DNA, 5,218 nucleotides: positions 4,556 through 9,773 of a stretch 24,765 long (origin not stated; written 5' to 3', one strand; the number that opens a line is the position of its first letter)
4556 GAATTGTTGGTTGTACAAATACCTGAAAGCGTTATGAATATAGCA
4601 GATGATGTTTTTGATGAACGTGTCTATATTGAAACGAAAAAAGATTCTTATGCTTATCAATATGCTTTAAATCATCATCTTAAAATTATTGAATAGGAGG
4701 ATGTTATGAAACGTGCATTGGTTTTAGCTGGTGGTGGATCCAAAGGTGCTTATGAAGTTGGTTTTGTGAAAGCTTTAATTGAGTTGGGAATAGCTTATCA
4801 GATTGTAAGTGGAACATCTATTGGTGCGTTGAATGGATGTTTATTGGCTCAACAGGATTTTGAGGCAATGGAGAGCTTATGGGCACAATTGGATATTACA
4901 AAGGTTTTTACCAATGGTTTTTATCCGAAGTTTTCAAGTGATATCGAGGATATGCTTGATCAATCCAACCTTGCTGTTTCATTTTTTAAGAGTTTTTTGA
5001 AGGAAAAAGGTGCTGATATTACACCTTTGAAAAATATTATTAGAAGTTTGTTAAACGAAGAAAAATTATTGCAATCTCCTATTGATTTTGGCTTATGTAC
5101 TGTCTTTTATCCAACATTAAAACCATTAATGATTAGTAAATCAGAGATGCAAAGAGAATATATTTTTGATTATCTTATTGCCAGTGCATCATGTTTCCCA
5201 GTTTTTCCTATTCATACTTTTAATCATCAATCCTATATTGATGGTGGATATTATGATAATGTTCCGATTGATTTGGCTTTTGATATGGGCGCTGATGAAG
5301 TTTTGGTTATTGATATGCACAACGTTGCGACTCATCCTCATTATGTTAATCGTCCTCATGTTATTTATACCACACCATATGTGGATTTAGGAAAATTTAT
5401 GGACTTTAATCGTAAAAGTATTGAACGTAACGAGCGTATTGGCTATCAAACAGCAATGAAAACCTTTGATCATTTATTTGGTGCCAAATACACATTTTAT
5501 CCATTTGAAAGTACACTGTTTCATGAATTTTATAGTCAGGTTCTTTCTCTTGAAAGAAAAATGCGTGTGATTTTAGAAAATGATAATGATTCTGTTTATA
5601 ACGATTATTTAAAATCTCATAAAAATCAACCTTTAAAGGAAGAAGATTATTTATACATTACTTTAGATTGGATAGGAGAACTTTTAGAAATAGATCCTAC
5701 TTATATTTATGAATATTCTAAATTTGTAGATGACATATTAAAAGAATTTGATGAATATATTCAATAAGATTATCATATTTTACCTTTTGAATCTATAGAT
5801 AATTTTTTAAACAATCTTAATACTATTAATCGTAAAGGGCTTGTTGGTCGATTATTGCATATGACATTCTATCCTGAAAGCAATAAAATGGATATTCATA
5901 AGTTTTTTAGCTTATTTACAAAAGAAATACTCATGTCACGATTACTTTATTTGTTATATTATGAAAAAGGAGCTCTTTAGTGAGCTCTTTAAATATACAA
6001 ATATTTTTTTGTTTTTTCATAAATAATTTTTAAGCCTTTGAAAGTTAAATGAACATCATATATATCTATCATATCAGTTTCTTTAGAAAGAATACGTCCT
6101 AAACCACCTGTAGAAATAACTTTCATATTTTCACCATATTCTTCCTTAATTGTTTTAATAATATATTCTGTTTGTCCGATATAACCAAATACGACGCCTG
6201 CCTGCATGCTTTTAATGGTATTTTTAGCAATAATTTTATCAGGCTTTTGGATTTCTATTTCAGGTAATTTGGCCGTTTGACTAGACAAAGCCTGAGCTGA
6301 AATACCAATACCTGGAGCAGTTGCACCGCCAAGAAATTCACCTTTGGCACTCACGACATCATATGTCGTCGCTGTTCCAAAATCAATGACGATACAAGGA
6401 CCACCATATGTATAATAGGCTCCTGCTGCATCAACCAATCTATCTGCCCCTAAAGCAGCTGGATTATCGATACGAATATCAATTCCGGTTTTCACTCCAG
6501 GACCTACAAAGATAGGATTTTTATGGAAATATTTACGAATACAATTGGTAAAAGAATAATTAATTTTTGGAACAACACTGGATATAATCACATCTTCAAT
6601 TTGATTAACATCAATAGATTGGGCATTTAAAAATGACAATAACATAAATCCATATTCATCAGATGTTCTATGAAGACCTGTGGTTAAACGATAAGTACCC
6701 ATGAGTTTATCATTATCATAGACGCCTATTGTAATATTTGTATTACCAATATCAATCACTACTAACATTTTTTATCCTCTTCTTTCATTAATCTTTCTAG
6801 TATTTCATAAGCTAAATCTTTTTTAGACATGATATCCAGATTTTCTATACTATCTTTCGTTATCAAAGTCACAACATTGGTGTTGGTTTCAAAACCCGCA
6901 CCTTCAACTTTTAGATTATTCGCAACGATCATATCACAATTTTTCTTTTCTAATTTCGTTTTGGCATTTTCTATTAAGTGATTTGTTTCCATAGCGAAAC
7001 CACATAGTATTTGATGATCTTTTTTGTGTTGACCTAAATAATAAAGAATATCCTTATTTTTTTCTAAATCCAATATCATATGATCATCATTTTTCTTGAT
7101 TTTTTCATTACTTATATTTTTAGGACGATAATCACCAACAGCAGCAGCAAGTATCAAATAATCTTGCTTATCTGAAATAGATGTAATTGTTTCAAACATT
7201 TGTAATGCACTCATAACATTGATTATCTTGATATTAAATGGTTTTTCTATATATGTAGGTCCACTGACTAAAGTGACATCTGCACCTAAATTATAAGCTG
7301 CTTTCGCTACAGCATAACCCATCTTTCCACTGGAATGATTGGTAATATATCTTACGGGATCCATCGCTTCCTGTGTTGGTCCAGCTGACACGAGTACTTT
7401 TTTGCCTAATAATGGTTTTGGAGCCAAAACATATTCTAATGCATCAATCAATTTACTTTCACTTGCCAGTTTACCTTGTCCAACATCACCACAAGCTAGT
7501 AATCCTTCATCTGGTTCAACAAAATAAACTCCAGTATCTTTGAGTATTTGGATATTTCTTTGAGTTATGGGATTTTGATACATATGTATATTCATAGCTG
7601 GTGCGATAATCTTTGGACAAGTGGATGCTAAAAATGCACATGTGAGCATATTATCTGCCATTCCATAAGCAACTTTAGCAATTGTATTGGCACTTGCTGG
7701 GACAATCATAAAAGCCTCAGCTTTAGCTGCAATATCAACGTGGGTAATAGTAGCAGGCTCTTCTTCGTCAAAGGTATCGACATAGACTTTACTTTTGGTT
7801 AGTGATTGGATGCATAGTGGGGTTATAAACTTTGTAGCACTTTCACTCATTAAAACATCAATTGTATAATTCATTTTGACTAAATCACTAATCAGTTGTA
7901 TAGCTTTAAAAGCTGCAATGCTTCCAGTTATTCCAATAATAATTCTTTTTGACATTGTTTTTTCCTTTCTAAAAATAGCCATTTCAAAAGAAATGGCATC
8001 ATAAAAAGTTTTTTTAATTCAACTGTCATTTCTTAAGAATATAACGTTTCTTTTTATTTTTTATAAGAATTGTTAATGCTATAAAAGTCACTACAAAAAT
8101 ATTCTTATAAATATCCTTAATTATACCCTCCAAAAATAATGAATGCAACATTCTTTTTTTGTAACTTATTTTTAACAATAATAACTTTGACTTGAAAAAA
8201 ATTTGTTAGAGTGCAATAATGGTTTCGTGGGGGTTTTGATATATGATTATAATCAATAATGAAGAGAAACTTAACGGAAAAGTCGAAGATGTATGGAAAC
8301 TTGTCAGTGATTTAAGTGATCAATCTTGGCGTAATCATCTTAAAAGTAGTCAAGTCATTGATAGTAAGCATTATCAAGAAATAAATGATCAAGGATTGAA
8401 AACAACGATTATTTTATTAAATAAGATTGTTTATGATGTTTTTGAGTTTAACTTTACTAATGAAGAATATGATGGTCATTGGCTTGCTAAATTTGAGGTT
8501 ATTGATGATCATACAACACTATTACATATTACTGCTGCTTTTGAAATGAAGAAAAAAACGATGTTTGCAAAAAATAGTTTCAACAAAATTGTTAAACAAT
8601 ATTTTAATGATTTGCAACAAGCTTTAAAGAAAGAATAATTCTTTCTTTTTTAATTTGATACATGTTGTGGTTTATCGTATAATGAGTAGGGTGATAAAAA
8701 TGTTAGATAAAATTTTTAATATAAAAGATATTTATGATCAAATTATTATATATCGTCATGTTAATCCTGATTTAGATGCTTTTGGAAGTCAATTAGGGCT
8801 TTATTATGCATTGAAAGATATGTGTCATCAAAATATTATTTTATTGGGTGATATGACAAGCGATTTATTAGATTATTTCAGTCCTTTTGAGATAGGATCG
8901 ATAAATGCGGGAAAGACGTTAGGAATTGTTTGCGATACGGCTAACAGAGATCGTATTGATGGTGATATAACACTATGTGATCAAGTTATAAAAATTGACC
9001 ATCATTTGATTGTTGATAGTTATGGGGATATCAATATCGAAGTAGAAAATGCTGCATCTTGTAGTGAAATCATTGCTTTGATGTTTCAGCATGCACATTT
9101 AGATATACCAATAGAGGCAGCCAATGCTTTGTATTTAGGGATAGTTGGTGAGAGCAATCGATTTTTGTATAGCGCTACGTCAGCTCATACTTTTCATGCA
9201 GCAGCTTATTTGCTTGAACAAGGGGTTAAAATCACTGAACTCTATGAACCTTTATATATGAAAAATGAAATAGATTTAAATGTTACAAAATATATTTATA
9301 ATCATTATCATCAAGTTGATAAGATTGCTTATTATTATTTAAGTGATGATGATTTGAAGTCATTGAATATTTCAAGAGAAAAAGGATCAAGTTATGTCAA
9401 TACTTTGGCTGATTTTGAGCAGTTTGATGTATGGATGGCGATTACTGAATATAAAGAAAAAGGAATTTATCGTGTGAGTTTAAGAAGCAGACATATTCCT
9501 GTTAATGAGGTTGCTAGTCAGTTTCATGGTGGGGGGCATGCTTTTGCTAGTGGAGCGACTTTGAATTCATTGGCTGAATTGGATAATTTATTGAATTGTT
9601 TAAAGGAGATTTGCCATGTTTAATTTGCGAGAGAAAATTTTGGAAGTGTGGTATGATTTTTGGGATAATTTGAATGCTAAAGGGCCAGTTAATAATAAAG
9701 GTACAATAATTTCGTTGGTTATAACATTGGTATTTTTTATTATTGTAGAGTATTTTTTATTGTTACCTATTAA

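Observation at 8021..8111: Tandem hairpins with identical double-bulged-A geometry in the coaBC-coaX leader (pan-motif-like RNA)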

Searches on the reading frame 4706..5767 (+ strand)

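Call 7: search_protein_families(library=pfam, proteins=[window:4706-5767:+])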
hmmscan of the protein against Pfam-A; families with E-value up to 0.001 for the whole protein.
window:4706-5767:+ (353 aa): 1 family
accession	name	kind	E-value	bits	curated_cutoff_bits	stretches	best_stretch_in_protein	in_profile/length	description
PF01734.28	Patatin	-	8e-31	108.2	27.7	1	5-191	1-190/191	Patatin-like phospholipase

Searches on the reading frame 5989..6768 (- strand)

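Call 7: search_protein_families(library=pfam, proteins=[window:5989-6768:-])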
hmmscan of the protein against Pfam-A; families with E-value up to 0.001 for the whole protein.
window:5989-6768:- (259 aa): 1 family
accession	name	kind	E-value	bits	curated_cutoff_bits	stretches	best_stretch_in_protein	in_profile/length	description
PF03309.20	Pan_kinase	-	1.4e-73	247.6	24.7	1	3-205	2-204/205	Type III pantothenate kinase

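Call 66: search_protein_families(library=ncbifam, proteins=[window:5989-6768:-])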
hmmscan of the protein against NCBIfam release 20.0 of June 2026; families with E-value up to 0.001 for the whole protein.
window:5989-6768:- (259 aa): 31 families (the best 25 are shown)
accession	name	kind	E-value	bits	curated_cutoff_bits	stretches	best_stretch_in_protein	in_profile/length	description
NF009847.0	PRK13318.1-5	equivalog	1.4e-101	339.2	381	1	1-254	1-255/256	type III pantothenate kinase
NF009855.0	PRK13321.1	equivalog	8.7e-94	313.6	233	1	1-254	1-255/256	type III pantothenate kinase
NF009843.0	PRK13318.1-1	equivalog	6.5e-93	310.7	426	1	1-255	1-255/259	type III pantothenate kinase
NF009846.0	PRK13318.1-4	equivalog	7.5e-93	310.6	432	1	1-253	1-253/255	type III pantothenate kinase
NF009844.0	PRK13318.1-2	equivalog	3.6e-88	295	331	1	1-255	1-256/259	type III pantothenate kinase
NF009848.0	PRK13318.1-6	equivalog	7.6e-85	284.3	248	1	1-254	1-255/256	type III pantothenate kinase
NF009845.0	PRK13318.1-3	equivalog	1.9e-75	253.4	358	1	1-254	1-255/258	type III pantothenate kinase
TIGR00671.1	baf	subfamily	2.1e-73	247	58.2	1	2-250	1-242/243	type III pantothenate kinase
NF009849.0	PRK13320.1-1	equivalog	1.6e-44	152.2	354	1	2-251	10-261/267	type III pantothenate kinase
NF009852.0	PRK13320.1-4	equivalog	2.4e-43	148.4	439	1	3-249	16-264/270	pantothenate kinase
NF009861.0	PRK13324.1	equivalog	9.7e-43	146.5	495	1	1-253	1-253/258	type III pantothenate kinase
NF009853.0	PRK13320.1-5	equivalog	4.2e-36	124.7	287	1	1-251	1-238/243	type III pantothenate kinase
NF009850.0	PRK13320.1-2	equivalog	3.9e-35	121.7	321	1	1-253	1-237/241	type III pantothenate kinase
NF009871.0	PRK13331.1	equivalog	3.7e-31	108.3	251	1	4-253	11-250/253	pantothenate kinase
NF009863.0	PRK13326.1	equivalog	4.1e-29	101.9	412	1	3-252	11-257/264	type III pantothenate kinase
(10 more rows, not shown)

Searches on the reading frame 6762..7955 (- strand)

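Call 7: search_protein_families(library=pfam, proteins=[window:6762-7955:-])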
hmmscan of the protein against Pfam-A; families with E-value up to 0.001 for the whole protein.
window:6762-7955:- (397 aa): 2 families
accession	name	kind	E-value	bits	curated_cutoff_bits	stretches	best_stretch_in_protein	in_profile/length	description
PF04127.22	DFP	-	1.2e-72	244.1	22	1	183-365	2-186/186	DNA/pantothenate metabolism flavoprotein C-terminal domain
PF02441.25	Flavoprotein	-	7.4e-33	113.9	22.7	1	3-147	1-146/162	Flavoprotein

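Call 66: search_protein_families(library=ncbifam, proteins=[window:6762-7955:-])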
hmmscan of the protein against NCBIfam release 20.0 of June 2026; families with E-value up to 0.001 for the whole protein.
window:6762-7955:- (397 aa): 12 families
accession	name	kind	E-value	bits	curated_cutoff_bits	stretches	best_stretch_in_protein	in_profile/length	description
TIGR00521.1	coaBC_dfp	equivalog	5.1e-136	453.8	219.7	1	2-389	3-391/392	bifunctional phosphopantothenoylcysteine decarboxylase/phosphopantothenate--cysteine ligase CoaBC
TIGR02113.1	coaC_strep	equivalog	1.8e-62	210.3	261.4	1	3-174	1-174/177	phosphopantothenoylcysteine decarboxylase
NF005231.0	PRK06732.1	equivalog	4.7e-25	88.7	265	2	186-282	2-100/229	phosphopantothenate--cysteine ligase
TIGR02114.1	coaB_strep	equivalog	1.2e-19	70.9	217.2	2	186-283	2-101/228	phosphopantothenate--cysteine ligase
NF007199.0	PRK09620.1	equivalog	8.1e-13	48.3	248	1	184-391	3-221/229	hypothetical protein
NF033753.1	RiPP_decarbCypD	equivalog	3.7e-11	42.7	215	1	6-140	11-144/182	CypD family RiPP peptide-cysteine decarboxylase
NF004685.0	PRK06029.1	subfamily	4e-08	33.6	188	1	3-107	2-107/187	UbiX family flavin prenyltransferase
NF041206.1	VdcB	exception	6.2e-08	32.5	290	1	4-107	1-105/184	non-oxidative hydroxyarylic acid decarboxylases subunit B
TIGR00421.1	ubiX_pad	subfamily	2.7e-07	30.5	108.9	1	4-107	1-104/181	UbiX family flavin prenyltransferase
TIGR02699.1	archaeo_AfpA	hypoth_equivalog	5.3e-06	26.1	192.45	1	5-111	2-111/174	archaeoflavoprotein AfpA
TIGR02700.1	flavo_MJ0208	hypoth_equivalog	2.5e-05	23.7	251.35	1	30-108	30-115/234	dihydromethanopterin reductase (acceptor)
NF006161.0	PRK08305.1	equivalog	0.00039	20.1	156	1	3-146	6-153/196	dipicolinate synthase subunit B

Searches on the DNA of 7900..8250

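Call 4: search_rna_families(source=window, start=7900, end=8250, threshold=evalue, max_evalue=10, show_alignments=5)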
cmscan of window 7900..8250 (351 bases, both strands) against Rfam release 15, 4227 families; matches with E-value up to 10: 9.
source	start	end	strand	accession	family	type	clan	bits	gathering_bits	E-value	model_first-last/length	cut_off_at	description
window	7987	8053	+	RF04199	MIR6027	Gene; miRNA;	-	18.9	95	0.14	47-114/159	no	MIR6027 microRNA precursor family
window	7959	8038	-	RF02579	tsr26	Gene; sRNA;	-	17.4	141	4.2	1-122/122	no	S. aureus tsr26 small RNA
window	7957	8045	-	RF02109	DLEU2_5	Gene; lncRNA;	-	17.1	40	1.5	1-84/84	no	Deleted in lymphocytic leukemia 2 conserved region 5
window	7990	8049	+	RF04181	rteR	Gene; sRNA;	-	17.1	72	4.3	1-84/84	no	rteR sRNA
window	7953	7996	-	RF02980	freshwater-2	Cis-reg;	-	15.7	49.9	5.3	1-84/84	no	freshwater-2 RNA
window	7942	8009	+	RF04134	MIR7504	Gene; miRNA;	-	14.9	83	9.5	25-99/124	no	MIR7504 microRNA precursor family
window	7983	8039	+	RF00859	mir-234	Gene; miRNA;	CL00092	14.6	58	6.4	11-60/70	no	mir-234 microRNA precursor family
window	7927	8015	+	RF01859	Phe_leader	Cis-reg; leader;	-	14.6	55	8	1-125/125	no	Phenylalanine leader peptide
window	8045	8074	+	RF01438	S_pombe_snR35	Gene; snRNA; snoRNA; HACA-box;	CL00028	12.1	35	2.9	43-72/172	no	small nucleolar RNA snR35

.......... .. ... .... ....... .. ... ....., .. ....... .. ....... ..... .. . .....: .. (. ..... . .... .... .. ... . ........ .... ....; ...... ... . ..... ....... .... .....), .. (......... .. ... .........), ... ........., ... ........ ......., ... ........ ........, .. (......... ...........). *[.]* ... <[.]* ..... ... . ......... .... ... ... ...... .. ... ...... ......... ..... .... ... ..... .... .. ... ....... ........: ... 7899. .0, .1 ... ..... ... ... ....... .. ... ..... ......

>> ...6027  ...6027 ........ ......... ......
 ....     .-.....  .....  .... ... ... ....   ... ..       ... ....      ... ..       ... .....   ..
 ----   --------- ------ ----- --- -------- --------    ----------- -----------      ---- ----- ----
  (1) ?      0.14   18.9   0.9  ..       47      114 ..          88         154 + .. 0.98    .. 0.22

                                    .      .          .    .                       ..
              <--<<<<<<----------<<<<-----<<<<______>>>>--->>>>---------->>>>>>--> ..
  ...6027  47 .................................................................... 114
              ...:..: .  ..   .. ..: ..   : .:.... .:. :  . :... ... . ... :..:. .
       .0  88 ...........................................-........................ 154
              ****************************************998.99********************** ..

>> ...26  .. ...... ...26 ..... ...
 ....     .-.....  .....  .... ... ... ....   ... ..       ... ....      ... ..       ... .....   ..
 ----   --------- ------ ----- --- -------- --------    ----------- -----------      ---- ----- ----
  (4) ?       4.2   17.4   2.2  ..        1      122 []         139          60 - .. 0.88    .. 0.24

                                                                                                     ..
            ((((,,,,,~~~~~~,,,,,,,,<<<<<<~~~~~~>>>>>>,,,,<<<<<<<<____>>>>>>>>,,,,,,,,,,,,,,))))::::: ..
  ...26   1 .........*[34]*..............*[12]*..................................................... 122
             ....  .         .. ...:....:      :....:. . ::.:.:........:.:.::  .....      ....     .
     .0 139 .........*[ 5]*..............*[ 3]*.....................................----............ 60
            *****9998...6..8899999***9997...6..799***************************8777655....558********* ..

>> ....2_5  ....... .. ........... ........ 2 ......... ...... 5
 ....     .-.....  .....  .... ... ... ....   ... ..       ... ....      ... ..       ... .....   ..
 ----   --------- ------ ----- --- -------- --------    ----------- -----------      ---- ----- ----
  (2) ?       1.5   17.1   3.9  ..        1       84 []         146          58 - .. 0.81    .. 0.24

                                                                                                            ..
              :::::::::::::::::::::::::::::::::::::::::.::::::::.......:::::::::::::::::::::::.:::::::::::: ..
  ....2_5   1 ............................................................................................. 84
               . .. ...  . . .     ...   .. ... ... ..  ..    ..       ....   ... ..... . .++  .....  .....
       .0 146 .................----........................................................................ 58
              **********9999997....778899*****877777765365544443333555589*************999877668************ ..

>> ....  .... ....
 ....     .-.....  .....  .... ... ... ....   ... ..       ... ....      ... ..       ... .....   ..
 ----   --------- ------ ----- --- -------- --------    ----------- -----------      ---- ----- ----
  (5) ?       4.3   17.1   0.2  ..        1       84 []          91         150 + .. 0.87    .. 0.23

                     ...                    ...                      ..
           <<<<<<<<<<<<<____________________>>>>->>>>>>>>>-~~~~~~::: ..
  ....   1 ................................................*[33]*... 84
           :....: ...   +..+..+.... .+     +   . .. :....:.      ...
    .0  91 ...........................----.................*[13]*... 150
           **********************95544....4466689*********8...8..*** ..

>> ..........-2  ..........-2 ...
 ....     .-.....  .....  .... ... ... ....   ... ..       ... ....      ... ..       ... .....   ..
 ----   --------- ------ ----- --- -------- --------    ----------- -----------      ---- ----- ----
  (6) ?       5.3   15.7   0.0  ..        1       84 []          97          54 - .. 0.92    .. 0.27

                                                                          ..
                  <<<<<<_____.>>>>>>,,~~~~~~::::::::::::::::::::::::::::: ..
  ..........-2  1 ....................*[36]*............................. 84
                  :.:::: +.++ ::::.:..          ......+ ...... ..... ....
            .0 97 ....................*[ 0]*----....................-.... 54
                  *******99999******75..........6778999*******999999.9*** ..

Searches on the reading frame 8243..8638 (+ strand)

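Call 7: search_protein_families(library=pfam, proteins=[window:8243-8638:+])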
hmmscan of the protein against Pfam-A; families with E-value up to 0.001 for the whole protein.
window:8243-8638:+ (131 aa): 1 family
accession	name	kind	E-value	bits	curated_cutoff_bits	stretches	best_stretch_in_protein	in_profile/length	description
PF10604.15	Polyketide_cyc2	-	0.00082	20.1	27.4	0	7-127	7-140/142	Polyketide cyclase / dehydrase and lipid transport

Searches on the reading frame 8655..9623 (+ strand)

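Call 7: search_protein_families(library=pfam, proteins=[window:8655-9623:+])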
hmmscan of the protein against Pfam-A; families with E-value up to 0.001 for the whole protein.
window:8655-9623:+ (322 aa): 2 families
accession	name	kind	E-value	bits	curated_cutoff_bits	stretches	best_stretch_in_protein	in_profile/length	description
PF01368.27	DHH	-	1.4e-15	58.1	28.1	1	29-163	1-125/125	DHH family, N-terminal domain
PF02272.25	DHHA1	-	4.9e-12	46.6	25.9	1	227-320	7-100/102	DHHA1 domain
